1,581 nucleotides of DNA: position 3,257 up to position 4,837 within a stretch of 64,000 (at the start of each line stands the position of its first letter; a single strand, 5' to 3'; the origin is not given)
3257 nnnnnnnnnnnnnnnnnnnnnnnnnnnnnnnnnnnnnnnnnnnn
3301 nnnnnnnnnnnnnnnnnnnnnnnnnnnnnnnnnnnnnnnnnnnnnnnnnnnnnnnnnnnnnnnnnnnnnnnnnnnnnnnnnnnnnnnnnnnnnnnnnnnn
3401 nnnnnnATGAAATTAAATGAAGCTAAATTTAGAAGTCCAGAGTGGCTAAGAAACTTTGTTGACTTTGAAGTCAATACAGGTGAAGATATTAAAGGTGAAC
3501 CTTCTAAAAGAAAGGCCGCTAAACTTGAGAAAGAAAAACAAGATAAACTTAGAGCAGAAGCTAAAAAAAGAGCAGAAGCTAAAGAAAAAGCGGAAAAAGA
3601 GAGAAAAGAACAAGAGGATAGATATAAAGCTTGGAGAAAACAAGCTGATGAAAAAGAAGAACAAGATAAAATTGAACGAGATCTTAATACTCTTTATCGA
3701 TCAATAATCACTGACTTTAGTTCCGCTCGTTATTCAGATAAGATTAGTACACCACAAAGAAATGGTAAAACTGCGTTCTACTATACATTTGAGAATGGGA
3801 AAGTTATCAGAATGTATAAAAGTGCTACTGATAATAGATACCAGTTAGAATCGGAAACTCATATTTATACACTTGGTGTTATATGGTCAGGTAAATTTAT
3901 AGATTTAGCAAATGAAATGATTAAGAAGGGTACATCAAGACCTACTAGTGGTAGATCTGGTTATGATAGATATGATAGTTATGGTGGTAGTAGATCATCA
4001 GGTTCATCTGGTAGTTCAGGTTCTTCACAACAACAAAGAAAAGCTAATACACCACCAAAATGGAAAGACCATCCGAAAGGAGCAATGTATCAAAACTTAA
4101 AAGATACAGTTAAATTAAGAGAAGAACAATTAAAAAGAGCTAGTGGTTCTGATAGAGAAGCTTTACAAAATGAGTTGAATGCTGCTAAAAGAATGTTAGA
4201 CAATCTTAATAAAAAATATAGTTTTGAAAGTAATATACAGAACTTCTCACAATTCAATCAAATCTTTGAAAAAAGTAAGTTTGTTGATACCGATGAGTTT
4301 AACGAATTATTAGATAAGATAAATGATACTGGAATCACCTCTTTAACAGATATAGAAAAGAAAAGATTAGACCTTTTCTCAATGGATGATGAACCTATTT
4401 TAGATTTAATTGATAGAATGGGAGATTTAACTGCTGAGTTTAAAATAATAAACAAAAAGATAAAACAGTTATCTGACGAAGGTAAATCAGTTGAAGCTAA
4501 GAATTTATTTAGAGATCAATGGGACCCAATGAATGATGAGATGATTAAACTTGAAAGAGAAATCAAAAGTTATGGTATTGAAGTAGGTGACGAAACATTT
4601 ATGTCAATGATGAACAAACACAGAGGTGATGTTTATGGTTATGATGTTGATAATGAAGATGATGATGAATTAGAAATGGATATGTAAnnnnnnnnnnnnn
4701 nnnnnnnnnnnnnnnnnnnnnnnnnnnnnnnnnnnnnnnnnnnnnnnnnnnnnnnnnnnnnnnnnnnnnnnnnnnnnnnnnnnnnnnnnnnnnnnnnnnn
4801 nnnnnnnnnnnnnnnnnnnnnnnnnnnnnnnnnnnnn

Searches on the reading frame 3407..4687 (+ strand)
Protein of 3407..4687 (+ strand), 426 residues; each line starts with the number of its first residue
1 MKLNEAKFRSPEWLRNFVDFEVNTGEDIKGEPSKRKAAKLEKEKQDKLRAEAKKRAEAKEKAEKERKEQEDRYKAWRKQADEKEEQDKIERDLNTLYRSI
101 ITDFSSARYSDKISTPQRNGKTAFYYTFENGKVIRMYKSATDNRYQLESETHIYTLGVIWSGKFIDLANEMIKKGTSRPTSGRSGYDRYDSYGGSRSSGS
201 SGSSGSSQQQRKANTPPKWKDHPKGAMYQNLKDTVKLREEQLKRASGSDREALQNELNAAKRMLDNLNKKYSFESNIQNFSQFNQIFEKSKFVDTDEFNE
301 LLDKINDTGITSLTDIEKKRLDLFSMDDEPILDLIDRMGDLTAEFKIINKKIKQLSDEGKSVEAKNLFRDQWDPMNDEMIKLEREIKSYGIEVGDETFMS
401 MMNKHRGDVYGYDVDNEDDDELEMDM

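Call 10: search_protein_families(library=phrogs, proteins=[window:3407-4687:+], max_evalue=0.001)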
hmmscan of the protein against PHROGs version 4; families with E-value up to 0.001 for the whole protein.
window:3407-4687:+ (426 aa): 0 families

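Call 13: search_dna_similar(query=window:3407-4687:+, collection=phages, mode=protein, max_evalue=0.001)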
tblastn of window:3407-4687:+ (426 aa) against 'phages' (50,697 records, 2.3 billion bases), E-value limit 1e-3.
Records with a match: 2; places in all: 2; records where one place covers at least 80% of the query: 0.
Best place of each record, by identity: 60-80% 2.
By first word of the organism name: uncultured 2.
By host as written in the record: - 2.
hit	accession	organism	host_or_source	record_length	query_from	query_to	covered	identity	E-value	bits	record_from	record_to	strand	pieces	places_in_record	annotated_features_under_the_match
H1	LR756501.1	uncultured phage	metagenomic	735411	2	35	8%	70.6%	5e-7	58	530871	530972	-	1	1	record has no annotation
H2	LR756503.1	uncultured phage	metagenomic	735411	2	35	8%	70.6%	5e-7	58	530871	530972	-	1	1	record has no annotation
